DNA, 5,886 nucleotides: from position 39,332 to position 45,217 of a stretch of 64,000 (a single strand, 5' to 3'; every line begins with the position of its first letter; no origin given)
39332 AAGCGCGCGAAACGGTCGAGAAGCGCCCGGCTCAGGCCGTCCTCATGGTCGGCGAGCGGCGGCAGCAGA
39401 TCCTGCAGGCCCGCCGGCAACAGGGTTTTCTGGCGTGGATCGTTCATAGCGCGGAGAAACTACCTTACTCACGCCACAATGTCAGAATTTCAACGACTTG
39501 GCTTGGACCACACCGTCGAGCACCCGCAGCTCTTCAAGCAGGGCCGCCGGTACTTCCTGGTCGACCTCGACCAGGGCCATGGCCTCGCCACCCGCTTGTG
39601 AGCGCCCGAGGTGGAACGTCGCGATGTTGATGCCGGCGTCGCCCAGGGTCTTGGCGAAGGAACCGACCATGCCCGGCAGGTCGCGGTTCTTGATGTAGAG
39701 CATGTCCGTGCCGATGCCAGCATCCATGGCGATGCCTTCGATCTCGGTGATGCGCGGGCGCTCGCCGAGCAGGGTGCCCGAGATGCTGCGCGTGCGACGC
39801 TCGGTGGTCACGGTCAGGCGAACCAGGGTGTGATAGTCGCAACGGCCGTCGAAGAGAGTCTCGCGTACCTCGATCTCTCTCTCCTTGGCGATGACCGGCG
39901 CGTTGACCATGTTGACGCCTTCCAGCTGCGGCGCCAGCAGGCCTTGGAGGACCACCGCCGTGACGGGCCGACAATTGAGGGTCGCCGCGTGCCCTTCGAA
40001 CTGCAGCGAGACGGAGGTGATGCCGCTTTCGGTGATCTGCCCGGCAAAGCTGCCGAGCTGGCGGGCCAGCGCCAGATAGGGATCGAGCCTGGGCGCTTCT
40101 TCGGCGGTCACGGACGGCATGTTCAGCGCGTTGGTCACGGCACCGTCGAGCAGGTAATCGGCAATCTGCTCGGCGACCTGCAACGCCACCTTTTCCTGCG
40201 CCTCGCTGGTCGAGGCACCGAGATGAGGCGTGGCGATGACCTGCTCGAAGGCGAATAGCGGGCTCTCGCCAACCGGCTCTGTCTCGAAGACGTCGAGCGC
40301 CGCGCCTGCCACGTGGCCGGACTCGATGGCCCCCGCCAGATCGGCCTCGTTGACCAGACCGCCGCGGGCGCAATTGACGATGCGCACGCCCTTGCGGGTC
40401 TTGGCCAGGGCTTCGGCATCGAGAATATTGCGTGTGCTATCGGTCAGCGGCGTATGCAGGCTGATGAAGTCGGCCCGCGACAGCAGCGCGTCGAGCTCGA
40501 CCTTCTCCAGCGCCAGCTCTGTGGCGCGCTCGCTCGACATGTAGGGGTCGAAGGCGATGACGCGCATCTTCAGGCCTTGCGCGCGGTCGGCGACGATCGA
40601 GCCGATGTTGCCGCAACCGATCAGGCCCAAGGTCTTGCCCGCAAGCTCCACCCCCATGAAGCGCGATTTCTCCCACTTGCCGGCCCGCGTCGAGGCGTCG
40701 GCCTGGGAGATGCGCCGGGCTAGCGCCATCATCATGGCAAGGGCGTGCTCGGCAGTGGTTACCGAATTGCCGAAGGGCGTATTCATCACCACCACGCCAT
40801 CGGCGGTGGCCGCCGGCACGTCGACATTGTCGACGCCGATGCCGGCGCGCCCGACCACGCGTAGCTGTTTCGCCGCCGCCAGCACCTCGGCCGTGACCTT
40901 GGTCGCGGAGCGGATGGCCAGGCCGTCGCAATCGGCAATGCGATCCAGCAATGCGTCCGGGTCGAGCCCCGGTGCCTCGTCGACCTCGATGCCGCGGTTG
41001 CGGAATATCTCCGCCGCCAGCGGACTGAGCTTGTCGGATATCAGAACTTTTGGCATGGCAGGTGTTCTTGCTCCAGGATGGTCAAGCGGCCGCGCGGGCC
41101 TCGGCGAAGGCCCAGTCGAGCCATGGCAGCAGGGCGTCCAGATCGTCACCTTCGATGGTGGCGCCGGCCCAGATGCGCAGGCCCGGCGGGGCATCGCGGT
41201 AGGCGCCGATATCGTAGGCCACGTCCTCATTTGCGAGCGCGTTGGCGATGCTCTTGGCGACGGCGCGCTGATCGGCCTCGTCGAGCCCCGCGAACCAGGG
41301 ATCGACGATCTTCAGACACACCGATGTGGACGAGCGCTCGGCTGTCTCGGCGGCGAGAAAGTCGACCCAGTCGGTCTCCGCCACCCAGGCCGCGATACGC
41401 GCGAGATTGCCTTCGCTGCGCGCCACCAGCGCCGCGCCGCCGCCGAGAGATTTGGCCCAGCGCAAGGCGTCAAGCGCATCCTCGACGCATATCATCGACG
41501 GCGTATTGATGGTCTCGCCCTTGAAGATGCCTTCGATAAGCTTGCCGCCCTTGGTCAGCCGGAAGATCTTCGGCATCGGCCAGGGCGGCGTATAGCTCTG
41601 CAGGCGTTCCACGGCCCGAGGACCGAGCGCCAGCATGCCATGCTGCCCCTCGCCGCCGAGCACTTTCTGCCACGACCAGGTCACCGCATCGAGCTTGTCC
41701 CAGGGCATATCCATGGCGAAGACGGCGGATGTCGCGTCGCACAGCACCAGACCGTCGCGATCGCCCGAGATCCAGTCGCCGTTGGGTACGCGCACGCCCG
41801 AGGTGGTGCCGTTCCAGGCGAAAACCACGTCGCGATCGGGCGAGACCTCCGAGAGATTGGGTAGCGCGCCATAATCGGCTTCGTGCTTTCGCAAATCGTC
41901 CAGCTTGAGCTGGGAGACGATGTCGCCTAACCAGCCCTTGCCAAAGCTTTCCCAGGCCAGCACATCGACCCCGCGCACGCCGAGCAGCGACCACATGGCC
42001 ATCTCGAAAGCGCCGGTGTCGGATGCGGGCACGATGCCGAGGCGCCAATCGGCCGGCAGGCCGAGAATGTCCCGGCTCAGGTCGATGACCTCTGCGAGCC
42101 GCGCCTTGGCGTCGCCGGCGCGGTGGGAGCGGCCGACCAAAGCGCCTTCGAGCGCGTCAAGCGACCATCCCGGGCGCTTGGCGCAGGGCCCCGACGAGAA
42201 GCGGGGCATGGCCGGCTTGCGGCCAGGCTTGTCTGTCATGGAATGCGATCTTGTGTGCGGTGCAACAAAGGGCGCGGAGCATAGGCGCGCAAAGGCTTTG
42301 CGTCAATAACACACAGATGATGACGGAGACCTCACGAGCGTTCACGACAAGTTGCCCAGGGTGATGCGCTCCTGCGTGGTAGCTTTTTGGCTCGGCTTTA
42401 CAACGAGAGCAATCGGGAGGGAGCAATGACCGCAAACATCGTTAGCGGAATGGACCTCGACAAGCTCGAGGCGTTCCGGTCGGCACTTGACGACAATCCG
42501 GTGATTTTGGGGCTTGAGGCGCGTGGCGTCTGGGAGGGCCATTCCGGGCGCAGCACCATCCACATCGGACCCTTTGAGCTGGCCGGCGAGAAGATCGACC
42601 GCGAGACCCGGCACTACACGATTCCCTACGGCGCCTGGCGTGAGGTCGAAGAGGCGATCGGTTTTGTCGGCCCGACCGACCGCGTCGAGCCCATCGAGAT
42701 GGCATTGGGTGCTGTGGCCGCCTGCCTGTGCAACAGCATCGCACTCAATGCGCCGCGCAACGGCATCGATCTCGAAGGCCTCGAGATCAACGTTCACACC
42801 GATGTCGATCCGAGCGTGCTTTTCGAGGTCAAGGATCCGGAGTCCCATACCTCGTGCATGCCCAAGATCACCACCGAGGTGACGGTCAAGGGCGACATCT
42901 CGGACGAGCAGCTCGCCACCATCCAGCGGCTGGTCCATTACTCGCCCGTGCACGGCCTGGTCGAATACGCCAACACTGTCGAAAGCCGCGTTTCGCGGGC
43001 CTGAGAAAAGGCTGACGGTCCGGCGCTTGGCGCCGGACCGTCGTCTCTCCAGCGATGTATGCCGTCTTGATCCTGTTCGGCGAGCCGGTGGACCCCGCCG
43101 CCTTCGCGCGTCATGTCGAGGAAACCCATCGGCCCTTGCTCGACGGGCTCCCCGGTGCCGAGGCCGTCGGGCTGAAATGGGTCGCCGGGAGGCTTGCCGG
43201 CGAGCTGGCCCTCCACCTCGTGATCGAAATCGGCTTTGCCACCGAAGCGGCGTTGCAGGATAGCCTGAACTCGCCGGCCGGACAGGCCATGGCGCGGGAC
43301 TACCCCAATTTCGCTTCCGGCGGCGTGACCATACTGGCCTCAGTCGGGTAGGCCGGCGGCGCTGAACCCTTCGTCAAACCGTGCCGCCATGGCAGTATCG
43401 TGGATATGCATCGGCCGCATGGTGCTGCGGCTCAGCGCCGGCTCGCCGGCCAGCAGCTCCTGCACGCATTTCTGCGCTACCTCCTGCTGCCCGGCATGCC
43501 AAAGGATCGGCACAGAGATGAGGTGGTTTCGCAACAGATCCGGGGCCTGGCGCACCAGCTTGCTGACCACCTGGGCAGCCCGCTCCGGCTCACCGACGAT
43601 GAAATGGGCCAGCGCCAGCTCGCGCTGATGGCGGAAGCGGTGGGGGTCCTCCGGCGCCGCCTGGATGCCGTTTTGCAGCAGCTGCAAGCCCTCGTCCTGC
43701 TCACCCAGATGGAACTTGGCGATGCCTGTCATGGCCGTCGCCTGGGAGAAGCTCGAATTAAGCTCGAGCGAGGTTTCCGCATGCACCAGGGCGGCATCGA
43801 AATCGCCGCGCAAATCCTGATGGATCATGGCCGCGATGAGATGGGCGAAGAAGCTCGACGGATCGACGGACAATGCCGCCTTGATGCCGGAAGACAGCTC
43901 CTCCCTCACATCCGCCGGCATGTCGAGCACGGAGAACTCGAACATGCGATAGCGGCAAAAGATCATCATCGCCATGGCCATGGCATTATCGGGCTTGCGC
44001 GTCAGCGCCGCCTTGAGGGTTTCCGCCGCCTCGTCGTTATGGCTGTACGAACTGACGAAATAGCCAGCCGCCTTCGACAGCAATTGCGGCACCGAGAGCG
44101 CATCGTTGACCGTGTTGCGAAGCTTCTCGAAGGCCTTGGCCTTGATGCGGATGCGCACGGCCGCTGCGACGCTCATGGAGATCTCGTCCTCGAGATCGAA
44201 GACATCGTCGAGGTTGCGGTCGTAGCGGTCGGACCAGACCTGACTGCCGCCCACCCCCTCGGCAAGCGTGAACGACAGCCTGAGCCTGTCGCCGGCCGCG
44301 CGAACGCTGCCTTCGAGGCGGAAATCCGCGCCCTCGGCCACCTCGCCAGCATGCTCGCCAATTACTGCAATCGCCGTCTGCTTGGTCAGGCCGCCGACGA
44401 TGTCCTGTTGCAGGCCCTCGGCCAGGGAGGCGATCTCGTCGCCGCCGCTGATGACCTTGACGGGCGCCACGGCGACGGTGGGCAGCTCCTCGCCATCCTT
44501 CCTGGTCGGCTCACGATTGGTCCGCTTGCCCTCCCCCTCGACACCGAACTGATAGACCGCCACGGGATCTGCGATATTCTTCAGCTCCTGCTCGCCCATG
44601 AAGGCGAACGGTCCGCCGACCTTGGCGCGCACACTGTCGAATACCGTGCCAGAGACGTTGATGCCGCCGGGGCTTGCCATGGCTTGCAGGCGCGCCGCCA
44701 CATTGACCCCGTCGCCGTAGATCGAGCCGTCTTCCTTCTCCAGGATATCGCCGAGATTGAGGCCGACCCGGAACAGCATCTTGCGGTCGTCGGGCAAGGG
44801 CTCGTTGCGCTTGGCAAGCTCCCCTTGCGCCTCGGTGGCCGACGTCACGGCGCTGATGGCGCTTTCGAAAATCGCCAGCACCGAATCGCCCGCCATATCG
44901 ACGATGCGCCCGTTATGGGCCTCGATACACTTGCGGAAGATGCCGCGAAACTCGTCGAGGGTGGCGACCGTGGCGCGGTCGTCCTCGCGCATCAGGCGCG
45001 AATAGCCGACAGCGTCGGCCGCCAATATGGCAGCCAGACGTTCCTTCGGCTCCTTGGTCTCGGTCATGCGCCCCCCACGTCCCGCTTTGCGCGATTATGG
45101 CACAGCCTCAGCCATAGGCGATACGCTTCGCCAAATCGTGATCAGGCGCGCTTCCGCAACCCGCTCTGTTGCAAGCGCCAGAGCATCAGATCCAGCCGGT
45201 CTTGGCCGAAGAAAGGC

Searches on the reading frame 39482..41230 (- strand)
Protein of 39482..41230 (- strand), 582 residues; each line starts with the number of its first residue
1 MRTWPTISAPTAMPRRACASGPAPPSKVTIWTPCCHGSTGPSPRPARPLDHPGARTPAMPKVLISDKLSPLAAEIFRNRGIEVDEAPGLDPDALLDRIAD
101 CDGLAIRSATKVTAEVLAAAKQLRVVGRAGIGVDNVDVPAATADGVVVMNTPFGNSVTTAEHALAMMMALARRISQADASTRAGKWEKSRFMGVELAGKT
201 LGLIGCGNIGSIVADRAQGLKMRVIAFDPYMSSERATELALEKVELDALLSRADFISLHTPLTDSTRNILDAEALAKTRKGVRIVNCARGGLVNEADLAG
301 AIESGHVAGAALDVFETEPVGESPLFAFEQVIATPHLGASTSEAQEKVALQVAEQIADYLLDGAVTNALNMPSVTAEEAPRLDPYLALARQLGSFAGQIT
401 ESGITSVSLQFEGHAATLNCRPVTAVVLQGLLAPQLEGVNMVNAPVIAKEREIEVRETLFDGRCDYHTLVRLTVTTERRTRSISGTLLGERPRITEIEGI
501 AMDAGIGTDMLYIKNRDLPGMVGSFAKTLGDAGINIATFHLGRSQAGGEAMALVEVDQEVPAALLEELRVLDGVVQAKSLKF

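Call 66: search_protein_families(library=pfam, proteins=[window:39482-41230:-], max_evalue=0.00001)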
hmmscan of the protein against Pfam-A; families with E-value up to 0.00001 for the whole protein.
window:39482-41230:- (582 aa): 4 families
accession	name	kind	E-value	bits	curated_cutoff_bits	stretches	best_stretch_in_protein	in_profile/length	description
PF02826.25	2-Hacid_dh_C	-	4.3e-62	209.1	25.1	1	164-338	1-178/178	D-isomer specific 2-hydroxyacid dehydrogenase, NAD binding domain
PF19304.4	PGDH_inter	-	8e-39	132.9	27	1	381-498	1-119/119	D-3-phosphoglycerate dehydrogenase intervening domain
PF00389.36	2-Hacid_dh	-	8.4e-37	126.3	24.6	1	62-370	1-134/134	D-isomer specific 2-hydroxyacid dehydrogenase, catalytic domain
PF01842.31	ACT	-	2.1e-09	37.4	27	1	511-571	3-64/66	ACT domain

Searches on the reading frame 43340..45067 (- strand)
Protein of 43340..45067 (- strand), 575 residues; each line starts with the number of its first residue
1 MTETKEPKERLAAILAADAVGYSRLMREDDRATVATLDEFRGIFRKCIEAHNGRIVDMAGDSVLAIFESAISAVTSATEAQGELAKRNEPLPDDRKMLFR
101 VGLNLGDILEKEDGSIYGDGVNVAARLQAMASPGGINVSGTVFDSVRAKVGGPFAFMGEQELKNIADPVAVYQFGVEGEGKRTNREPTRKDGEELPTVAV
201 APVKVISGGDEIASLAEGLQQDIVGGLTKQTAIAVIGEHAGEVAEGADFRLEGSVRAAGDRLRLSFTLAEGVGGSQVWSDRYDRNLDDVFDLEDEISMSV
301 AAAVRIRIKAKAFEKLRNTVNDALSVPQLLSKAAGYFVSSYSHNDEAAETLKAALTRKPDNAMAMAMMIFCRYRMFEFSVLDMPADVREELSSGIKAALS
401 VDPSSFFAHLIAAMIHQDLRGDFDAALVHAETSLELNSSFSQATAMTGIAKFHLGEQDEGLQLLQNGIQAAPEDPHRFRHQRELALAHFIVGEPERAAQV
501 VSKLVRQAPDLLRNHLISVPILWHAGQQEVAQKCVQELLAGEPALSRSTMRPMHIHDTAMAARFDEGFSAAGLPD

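Call 7: search_protein_families(library=pfam, proteins=[window:43340-45067:-], max_evalue=0.01)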
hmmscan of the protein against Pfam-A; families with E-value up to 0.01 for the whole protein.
window:43340-45067:- (575 aa): 7 families
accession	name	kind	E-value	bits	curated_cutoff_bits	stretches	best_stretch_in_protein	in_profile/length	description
PF00211.25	Guanylate_cyc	-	1.1e-08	35.3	21.9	1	12-149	9-157/183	Adenylate and Guanylate cyclase catalytic domain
PF13428.12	TPR_14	-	2.1e-07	31.4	23.5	0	481-510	4-33/44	Tetratricopeptide repeat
PF13432.12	TPR_16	-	6e-07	30.2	32.7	0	420-475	10-65/65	Tetratricopeptide repeat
PF14559.12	TPR_19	-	4.3e-06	27.4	25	0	421-476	5-60/68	Tetratricopeptide repeat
PF07719.23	TPR_2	-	0.00016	21.9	27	0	483-510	6-33/34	Tetratricopeptide repeat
PF07721.20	TPR_4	-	0.0043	18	27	0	410-431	4-25/26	Tetratricopeptide repeat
PF00515.34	TPR_1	-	0.0049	17.1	27.8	0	420-440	14-34/34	Tetratricopeptide repeat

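Call 42: search_protein_families(library=ncbifam, proteins=[window:43340-45067:-], max_evalue=0.01)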
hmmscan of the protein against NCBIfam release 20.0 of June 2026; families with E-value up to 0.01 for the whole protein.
window:43340-45067:- (575 aa): 7 families
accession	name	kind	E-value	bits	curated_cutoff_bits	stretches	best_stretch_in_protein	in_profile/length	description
NF058673.1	LipAdnlyCyLipJMY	equivalog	2.2e-10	39.9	800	1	10-172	294-447/449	bifunctional lipase/adenylate cyclase LipJ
TIGR02917.1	PEP_TPR_lipo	equivalog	2.5e-09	35.6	312.2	1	397-506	252-357/899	XrtA/PEP-CTERM system TPR-repeat protein PrsT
NF052415.1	T3SS_chap_SctY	equivalog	2.4e-05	24.8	70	1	455-540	20-105/106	type III secretion apparatus assembly chaperone SctY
NF033762.1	social_mot_Tgl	equivalog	0.00024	20.5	225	1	394-512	53-170/252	social motility TPR repeat lipoprotein Tgl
NF040959.1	MamA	equivalog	0.00038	20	200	0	397-499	96-194/204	magnetosome protein MamA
TIGR02521.1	type_IV_pilW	equivalog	0.0068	16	154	0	420-475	44-99/234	type IV pilus biogenesis/stability protein PilW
NF008391.2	PRK11189.1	equivalog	0.0073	15.8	250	0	416-477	108-169/297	lipoprotein NlpI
